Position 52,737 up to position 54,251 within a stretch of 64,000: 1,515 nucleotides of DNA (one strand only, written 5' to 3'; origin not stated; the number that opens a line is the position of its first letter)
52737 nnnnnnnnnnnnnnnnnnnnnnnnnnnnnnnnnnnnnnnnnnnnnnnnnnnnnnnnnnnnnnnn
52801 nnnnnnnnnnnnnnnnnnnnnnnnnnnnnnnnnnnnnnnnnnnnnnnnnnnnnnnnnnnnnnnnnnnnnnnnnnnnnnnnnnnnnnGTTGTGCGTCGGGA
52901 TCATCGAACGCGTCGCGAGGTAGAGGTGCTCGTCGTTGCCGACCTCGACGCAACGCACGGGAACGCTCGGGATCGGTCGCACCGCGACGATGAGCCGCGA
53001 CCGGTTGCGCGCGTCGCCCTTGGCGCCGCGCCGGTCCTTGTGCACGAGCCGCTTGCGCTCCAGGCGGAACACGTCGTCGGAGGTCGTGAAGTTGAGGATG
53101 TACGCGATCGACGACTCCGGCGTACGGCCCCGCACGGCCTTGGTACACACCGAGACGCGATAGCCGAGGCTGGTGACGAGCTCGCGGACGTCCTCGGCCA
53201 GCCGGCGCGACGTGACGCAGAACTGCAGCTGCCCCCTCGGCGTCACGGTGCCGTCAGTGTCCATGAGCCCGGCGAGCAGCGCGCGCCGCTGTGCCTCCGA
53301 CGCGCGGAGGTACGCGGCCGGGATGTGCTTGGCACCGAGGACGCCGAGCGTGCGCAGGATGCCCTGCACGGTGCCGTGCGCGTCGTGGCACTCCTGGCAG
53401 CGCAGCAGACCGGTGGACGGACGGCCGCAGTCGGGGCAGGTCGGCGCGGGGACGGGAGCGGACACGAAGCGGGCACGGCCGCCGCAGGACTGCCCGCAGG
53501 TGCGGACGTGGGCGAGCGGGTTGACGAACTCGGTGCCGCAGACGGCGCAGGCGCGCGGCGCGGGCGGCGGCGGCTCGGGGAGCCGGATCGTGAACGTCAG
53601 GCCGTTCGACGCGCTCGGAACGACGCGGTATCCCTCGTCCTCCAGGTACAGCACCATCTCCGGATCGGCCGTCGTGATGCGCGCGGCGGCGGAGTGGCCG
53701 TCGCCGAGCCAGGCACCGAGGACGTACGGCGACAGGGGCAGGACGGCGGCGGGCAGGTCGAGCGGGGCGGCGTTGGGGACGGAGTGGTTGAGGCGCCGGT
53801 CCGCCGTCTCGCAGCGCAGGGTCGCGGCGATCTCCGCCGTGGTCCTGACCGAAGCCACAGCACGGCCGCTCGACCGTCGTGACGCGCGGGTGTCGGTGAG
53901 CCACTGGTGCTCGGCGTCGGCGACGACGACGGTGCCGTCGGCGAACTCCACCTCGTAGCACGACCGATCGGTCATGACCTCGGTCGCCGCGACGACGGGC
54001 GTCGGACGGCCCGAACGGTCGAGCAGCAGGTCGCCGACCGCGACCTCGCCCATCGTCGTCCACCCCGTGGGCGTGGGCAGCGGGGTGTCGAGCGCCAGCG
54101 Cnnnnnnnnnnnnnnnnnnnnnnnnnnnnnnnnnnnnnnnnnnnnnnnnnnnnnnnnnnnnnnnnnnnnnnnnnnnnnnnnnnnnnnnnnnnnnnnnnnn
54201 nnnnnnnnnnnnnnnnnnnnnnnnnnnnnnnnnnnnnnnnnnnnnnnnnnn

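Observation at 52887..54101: DnaB carries a roughly 405-aa intein in the Walker A P-loop with class 3 hallmarks and a Cys-rich insertion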

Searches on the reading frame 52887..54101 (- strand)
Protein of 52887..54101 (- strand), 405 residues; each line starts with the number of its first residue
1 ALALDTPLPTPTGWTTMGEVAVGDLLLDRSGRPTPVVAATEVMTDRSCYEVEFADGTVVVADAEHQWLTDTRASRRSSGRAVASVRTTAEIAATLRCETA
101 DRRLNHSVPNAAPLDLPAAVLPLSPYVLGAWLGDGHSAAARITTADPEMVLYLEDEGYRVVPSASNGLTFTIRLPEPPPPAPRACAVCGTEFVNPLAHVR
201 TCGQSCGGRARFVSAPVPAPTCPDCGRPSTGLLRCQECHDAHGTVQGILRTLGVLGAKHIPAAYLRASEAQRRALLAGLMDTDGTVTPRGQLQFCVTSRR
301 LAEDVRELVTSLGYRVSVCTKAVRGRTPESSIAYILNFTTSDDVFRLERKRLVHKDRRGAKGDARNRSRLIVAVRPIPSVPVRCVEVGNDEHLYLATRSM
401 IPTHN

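Call 5: search_protein_families(library=pfam, proteins=[window:52887-54101:-], max_evalue=0.1)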
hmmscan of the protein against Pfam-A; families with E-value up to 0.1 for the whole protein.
window:52887-54101:- (405 aa): 3 families
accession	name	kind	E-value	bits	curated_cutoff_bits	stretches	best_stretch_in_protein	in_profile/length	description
PF14528.11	LAGLIDADG_3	-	3.1e-07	31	22.5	1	271-343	2-73/82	LAGLIDADG-like domain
PF05204.19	Hom_end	-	6.1e-05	23.5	21.1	1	267-342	8-88/110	Homing endonuclease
PF13597.11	NRDD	-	0.06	12.4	26.2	1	217-273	506-559/562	Anaerobic ribonucleoside-triphosphate reductase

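Call 6: search_solved_structures(query=window:52887-54101:-, max_evalue=1, show_alignments=3)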
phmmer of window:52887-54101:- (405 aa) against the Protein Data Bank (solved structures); distinct sequences matched with E-value up to 1: 13.
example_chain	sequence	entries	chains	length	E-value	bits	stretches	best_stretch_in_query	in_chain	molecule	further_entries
6rix_A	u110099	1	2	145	1.6e-38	135.7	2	1-72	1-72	Replicative DNA helicase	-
6bs8_A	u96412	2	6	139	6.9e-38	133.7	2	1-73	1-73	Replicative DNA helicase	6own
6riy_A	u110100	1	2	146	8e-38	133.5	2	1-72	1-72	Replicative DNA helicase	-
6riz_A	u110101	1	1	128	0.00012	24.3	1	1-80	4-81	gp41-1 intein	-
6tmg_q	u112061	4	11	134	0.00041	22.5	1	216-320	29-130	ATPTG11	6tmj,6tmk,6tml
6qaz_A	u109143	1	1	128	0.0033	19.5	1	1-80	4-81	cyanophage-like gp41-1 intein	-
1dfa_A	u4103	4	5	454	0.011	17.7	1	256-324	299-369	PI-SCEI ENDONUCLEASE | ENDONUCLEASE PI-SCEI | PI-SCEI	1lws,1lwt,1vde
1um2_A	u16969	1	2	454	0.012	17.7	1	256-324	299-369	ENDONUCLEASE PI-SCEI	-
1ef0_A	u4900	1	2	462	0.012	17.6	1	256-324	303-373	PI-SCEI ENDONUCLEASE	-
1jva_A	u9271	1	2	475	0.012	17.6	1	256-324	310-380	VMA1-DERIVED HOMING ENDONUCLEASE X10SSS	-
1dq3_A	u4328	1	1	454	0.053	15.5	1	260-340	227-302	ENDONUCLEASE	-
9cop_A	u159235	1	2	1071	0.092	14.7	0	256-324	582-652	V-type proton ATPase catalytic subunit A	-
2k4z_A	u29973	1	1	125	0.89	11.5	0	286-347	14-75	DsrR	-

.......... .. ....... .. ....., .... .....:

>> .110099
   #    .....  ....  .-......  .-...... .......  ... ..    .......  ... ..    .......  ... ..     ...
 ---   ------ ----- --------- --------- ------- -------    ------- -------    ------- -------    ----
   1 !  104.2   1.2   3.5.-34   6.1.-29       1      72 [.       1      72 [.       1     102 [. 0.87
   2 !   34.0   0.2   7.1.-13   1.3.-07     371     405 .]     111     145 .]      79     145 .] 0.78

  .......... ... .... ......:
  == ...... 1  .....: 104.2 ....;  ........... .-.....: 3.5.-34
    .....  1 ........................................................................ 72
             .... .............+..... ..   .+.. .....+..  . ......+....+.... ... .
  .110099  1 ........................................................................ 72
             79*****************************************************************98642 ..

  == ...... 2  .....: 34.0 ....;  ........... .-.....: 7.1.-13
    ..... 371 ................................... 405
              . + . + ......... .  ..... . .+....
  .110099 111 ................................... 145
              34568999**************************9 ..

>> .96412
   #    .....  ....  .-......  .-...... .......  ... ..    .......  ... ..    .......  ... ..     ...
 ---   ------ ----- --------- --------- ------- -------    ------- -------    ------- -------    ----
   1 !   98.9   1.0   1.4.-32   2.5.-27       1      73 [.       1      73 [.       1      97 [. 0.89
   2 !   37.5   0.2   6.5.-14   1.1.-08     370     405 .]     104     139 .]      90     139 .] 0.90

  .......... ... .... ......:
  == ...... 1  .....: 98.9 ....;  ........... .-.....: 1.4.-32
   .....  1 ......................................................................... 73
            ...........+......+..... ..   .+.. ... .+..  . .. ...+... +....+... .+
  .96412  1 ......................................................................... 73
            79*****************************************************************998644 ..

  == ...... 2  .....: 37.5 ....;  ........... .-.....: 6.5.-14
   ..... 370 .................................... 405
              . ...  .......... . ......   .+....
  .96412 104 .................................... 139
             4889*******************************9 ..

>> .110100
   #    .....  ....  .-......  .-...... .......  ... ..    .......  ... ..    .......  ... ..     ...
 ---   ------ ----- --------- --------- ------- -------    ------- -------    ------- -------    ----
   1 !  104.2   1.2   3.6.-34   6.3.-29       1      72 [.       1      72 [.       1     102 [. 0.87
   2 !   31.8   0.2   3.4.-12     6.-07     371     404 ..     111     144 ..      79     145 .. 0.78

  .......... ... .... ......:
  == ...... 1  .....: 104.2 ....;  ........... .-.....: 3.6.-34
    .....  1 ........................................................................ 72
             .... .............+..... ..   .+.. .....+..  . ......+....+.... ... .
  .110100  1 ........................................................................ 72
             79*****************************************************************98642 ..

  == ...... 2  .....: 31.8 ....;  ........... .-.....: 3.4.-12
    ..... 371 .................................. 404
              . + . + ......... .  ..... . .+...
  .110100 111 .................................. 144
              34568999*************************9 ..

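Call 7: find_homologous_proteins(query=window:52887-54101:-, max_evalue=0.00001)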
Query window:52887-54101:- (405 aa): 3398 proteins with E <= 0.00001 among 8000 candidates; the best 120 are listed.
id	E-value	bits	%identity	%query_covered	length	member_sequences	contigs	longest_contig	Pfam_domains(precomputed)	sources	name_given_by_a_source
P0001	2.1e-172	592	68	100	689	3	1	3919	PF03796.22,PF14528.12,PF13481.13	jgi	jgi:replicative DNA helicase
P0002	4.0e-172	591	67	100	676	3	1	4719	PF03796.22,PF14528.12,PF00772.27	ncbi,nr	ncbi:MAG TPA: DnaB-like helicase N-terminal domain-containing protein, partial [Actinomycetes bacter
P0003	5.0e-169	580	68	100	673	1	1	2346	PF03796.22,PF14528.12,PF13481.13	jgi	jgi:replicative DNA helicase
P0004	2.4e-160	552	66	96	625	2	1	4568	PF03796.22,PF13481.13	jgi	jgi:replicative DNA helicase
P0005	1.1e-159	550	67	100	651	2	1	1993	PF03796.22,PF14528.12,PF13481.13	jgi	jgi:replicative DNA helicase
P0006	6.5e-159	547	66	96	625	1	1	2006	PF03796.22,PF13481.13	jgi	-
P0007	1.6e-158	546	63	100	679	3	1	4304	PF03796.22,PF14528.12,PF13481.13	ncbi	ncbi:MAG: DnaB-like helicase C-terminal domain-containing protein, partial [Candidatus Nanopelagical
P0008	4.5e-158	544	64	100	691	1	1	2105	PF03796.22,PF14528.12,PF13481.13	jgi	jgi:replicative DNA helicase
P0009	3.7e-157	541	63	100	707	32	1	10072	PF03796.22,PF00772.27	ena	-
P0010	6.3e-157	541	66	96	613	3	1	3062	PF03796.22,PF13481.13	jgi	jgi:replicative DNA helicase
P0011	7.8e-157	540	63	100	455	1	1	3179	PF03796.22,PF14528.12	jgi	jgi:replicative DNA helicase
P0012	2.2e-156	539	63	100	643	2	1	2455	PF03796.22,PF14528.12,PF13481.13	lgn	-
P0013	2.3e-156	539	63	100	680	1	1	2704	PF05204.20,PF03796.22,PF14528.12,PF13481.13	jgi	-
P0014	2.5e-156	539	63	100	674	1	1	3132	PF03796.22,PF14528.12,PF13481.13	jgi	jgi:replicative DNA helicase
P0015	8.6e-156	537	62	100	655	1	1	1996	PF03796.22,PF14528.12,PF13481.13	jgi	jgi:replicative DNA helicase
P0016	2.5e-155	535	62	100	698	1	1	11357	PF05204.20,PF03796.22,PF14528.12,PF00772.27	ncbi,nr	ncbi:MAG: replicative helicase, partial [Mycobacterium sp.]|nr:replicative helicase [Mycobacterium s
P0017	5.9e-155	534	62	100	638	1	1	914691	PF03796.22,PF14528.12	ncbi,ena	-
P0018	3.3e-154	532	62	100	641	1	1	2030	PF03796.22,PF14528.12,PF00772.27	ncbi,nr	ncbi:MAG TPA: DnaB-like helicase N-terminal domain-containing protein, partial [Mycobacteriales bact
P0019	4.3e-154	531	63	100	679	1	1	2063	PF03796.22,PF14528.12,PF13481.13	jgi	-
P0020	5.8e-154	531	61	100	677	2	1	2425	PF05204.20,PF03796.22,PF14528.12,PF13481.13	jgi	-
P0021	8.5e-153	527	62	100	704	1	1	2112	PF03796.22,PF14528.12,PF00772.27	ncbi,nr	ncbi:MAG TPA: DnaB-like helicase N-terminal domain-containing protein, partial [Mycobacterium sp.]|n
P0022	1.7e-152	526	62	100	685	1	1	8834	PF03796.22,PF14528.12,PF00772.27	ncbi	ncbi:MAG: DnaB-like helicase N-terminal domain-containing protein, partial [Rhodococcus sp. (in: hig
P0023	5.4e-151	521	61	100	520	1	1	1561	PF03796.22,PF14528.12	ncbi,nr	ncbi:MAG: replicative DNA helicase, partial [Aldersonia sp.]|nr:replicative DNA helicase [Aldersonia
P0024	1.1e-150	520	60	100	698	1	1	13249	PF03796.22,PF14528.12,PF00772.27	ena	-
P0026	1.4e-149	516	61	100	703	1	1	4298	PF03796.22,PF14528.12,PF13481.13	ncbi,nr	ncbi:MAG TPA: replicative DNA helicase [Geodermatophilus sp.]|nr:replicative DNA helicase [Geodermat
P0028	5.8e-149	514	60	100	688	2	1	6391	PF03796.22,PF14528.12,PF13481.13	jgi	jgi:replicative DNA helicase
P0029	7.2e-149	514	60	100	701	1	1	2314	PF03796.22,PF14528.12,PF13481.13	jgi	jgi:replicative DNA helicase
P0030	9.3e-149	514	61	100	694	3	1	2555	PF03796.22,PF14528.12,PF13481.13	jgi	jgi:replicative DNA helicase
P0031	2.1e-146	506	59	100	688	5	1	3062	PF05204.20,PF03796.22,PF14528.12,PF13481.13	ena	-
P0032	2.3e-146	506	61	100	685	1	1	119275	PF05204.20,PF03796.22,PF14528.12,PF13481.13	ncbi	ncbi:DnaB-like helicase C-terminal domain-containing protein [Yinghuangia aomiensis]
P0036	4.7e-144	498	61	95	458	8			PF03796.22,PF14528.12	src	-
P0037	8.4e-144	497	58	100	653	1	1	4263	PF03796.22,PF14528.12,PF13481.13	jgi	jgi:replicative DNA helicase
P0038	2.7e-143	496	61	96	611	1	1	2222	PF03796.22,PF14528.12,PF13481.13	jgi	jgi:replicative DNA helicase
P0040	6.0e-143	494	60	100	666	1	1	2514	PF03796.22,PF14528.12,PF00772.27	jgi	jgi:replicative DNA helicase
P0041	8.1e-143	494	59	100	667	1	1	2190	PF03796.22,PF14528.12,PF13481.13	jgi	jgi:replicative DNA helicase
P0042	2.5e-142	492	59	100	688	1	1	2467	PF03796.22,PF14528.12,PF13481.13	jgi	jgi:replicative DNA helicase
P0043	5.8e-142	491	61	92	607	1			PF03796.22,PF14528.12,PF00772.27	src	-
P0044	6.6e-142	491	62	91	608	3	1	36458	PF05204.20,PF03796.22,PF14528.12,PF13481.13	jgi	jgi:replicative DNA helicase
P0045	8.4e-142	491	60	96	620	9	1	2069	PF05204.20,PF03796.22,PF14528.12,PF13481.13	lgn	-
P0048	1.2e-140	487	58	100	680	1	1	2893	PF03796.22,PF14528.12,PF13481.13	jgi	-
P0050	1.9e-139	483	68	86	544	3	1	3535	PF03796.22,PF14528.12,PF13481.13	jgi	jgi:replicative DNA helicase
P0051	2.0e-139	483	58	100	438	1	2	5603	PF05204.20,PF14528.12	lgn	-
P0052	3.1e-139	482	61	95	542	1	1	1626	PF03796.22,PF14528.12,PF13481.13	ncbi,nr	ncbi:MAG: AAA family ATPase, partial [Rhodococcus sp. (in: high G+C Gram-positive bacteria)]|nr:AAA 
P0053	1.3e-138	480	59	96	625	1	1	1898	PF03796.22,PF14528.12,PF13481.13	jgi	jgi:replicative DNA helicase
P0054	1.9e-137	476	70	80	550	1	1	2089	PF03796.22,PF14528.12,PF13481.13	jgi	jgi:replicative DNA helicase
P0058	1.5e-136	473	57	100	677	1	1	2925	PF05204.20,PF03796.22,PF13481.13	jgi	jgi:replicative DNA helicase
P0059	2.4e-136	473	57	97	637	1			PF03796.22,PF14528.12,PF00772.27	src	-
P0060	5.0e-136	472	57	79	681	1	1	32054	PF03796.22,PF14528.12,PF13481.13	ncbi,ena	-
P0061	8.8e-136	471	60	94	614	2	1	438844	PF03796.22,PF14528.12,PF00772.27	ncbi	ncbi:DnaB-like helicase N-terminal domain-containing protein, partial [Isoptericola halotolerans]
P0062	2.4e-135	469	58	96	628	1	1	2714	PF05204.20,PF03796.22,PF14528.12,PF13481.13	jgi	jgi:replicative DNA helicase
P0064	6.1e-133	462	57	95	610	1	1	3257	PF05204.20,PF03796.22,PF14528.12,PF13481.13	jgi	-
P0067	1.7e-131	457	63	85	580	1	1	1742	PF03796.22,PF14528.12,PF00772.27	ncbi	ncbi:MAG: DnaB-like helicase N-terminal domain-containing protein, partial [Mycobacterium sp.]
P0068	2.1e-131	457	68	80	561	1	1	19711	PF03796.22,PF14528.12,PF00772.27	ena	-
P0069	7.2e-131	455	56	100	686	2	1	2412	PF03796.22,PF14528.12,PF13481.13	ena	-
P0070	7.4e-131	455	59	93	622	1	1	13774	PF05204.20,PF03796.22,PF14528.12,PF00772.27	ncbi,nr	ncbi:MAG: hypothetical protein JF587_08140, partial [Catenulisporales bacterium]|nr:hypothetical pro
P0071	1.7e-130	454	57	96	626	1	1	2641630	PF03796.22,PF14528.12,PF13481.13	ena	-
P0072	5.8e-130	452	62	86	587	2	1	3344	PF03796.22,PF14528.12,PF13481.13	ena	-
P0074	6.5e-130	452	57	100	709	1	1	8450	PF03796.22,PF14528.12,PF13481.13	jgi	jgi:replicative DNA helicase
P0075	1.2e-129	451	60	88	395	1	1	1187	PF05204.20,PF14528.12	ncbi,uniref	ncbi:LAGLIDADG family homing endonuclease, partial [Rhodococcus sp. EPR-157]|uniref:LAGLIDADG family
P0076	1.5e-129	450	65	84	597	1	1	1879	PF03796.22,PF14528.12,PF00772.27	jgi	jgi:replicative DNA helicase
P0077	2.0e-129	450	57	100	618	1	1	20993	PF03796.22,PF14528.12,PF00772.27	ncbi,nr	ncbi:MAG: replicative DNA helicase, partial [Actinobacteria bacterium]|nr:replicative DNA helicase [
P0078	2.1e-129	450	55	100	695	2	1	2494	PF05204.20,PF03796.22,PF14528.12,PF13481.13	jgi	jgi:replicative DNA helicase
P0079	2.3e-129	450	56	94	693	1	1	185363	PF05204.20,PF03796.22,PF14528.12,PF00772.27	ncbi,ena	-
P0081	1.3e-128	447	56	100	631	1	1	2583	PF03796.22,PF14528.12,PF13481.13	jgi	jgi:replicative DNA helicase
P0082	2.2e-128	447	66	82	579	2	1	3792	PF03796.22,PF14528.12,PF00772.27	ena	-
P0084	5.1e-128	445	57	100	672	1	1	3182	PF03796.22,PF14528.12,PF00772.27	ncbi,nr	ncbi:MAG: replicative DNA helicase, partial [Pseudonocardia sp.]|nr:replicative DNA helicase [Pseudo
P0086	8.8e-128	445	57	100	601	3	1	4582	PF03796.22,PF14528.12,PF00772.27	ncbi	ncbi:MAG: DnaB-like helicase N-terminal domain-containing protein, partial [Micromonosporaceae bacte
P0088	1.6e-127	444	61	91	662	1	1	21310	PF05204.20,PF03796.22,PF14528.12,PF00772.27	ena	-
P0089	2.5e-127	443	55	100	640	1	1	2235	PF03796.22,PF14528.12,PF13481.13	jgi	jgi:replicative DNA helicase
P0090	1.0e-126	441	57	100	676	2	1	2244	PF03796.22,PF14528.12,PF13481.13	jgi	jgi:replicative DNA helicase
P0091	1.5e-126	441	60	48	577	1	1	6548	PF03796.22,PF14528.12,PF13481.13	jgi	jgi:replicative DNA helicase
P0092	5.6e-126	439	71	42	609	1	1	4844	PF03796.22,PF14528.12,PF00772.27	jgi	jgi:replicative DNA helicase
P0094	1.9e-125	437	58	87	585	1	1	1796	PF03796.22,PF14528.12,PF13481.13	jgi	jgi:replicative DNA helicase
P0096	5.5e-125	435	71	42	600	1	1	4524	PF03796.22,PF14528.12,PF00772.27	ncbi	ncbi:MAG: DnaB-like helicase N-terminal domain-containing protein, partial [Pseudonocardiaceae bacte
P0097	2.5e-123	430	56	91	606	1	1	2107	PF05204.20,PF03796.22,PF14528.12,PF13481.13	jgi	jgi:replicative DNA helicase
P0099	1.7e-121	424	60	82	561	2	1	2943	PF05204.20,PF03796.22,PF14528.12,PF13481.13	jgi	jgi:replicative DNA helicase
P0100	2.4e-121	423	58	88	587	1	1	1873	PF03796.22,PF14528.12,PF13481.13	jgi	jgi:replicative DNA helicase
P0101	3.9e-121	423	61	82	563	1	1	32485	PF03796.22,PF14528.12,PF13481.13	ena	-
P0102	1.8e-120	420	53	100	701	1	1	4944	PF03796.22,PF14528.12,PF13481.13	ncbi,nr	ncbi:MAG TPA: replicative DNA helicase, partial [Nocardioidaceae bacterium]|nr:replicative DNA helic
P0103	3.3e-120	420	67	39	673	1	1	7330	PF03796.22,PF14528.12,PF13481.13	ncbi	ncbi:hypothetical protein MAHJHV60_33100 [Mycobacterium avium subsp. hominissuis]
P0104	4.5e-120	419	63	43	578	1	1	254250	PF03796.22,PF14528.12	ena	-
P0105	8.7e-120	418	67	39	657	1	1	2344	PF03796.22,PF14528.12,PF00772.27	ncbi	ncbi:UNVERIFIED_CONTAM: replicative DNA helicase, partial [Mycobacterium avium subsp. hominissuis]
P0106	9.3e-120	418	73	40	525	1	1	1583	PF03796.22,PF14528.12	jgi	jgi:replicative DNA helicase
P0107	1.2e-119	418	67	41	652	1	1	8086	PF03796.22,PF14528.12,PF00772.27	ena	-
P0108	5.0e-119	416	54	96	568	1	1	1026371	PF03796.22,PF14528.12,PF13481.13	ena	-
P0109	5.2e-119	416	58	84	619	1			PF03796.22,PF14528.12,PF00772.27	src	-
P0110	1.0e-118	415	68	69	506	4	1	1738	PF03796.22,PF14528.12,PF13481.13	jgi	jgi:replicative DNA helicase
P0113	3.3e-118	413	58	93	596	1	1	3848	PF03796.22,PF14528.12,PF00772.27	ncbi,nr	ncbi:MAG: dnaB, partial [Modestobacter sp.]|nr:dnaB [Modestobacter sp.]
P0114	1.7e-117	411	53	96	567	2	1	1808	PF03796.22,PF14528.12,PF13481.13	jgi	jgi:replicative DNA helicase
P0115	1.8e-117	411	62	78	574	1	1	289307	PF03796.22,PF14528.12,PF00772.27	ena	-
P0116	1.9e-117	411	62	77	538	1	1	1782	PF03796.22,PF14528.12,PF13481.13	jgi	jgi:replicative DNA helicase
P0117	5.2e-117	409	54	90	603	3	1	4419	PF05204.20,PF03796.22,PF14528.12,PF13481.13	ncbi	ncbi:MAG: DnaB-like helicase C-terminal domain-containing protein, partial [Actinomycetota bacterium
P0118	1.1e-116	408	53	96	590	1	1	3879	PF05204.20,PF03796.22,PF14528.12,PF13481.13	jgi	jgi:replicative DNA helicase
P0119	1.1e-116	408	58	83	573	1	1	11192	PF03796.22,PF14528.12,PF13481.13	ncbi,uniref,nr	ncbi:MAG: DnaB-like helicase C-terminal domain-containing protein, partial [Rhodococcus sp. (in: hig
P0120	1.8e-116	407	60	78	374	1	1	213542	PF14528.12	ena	-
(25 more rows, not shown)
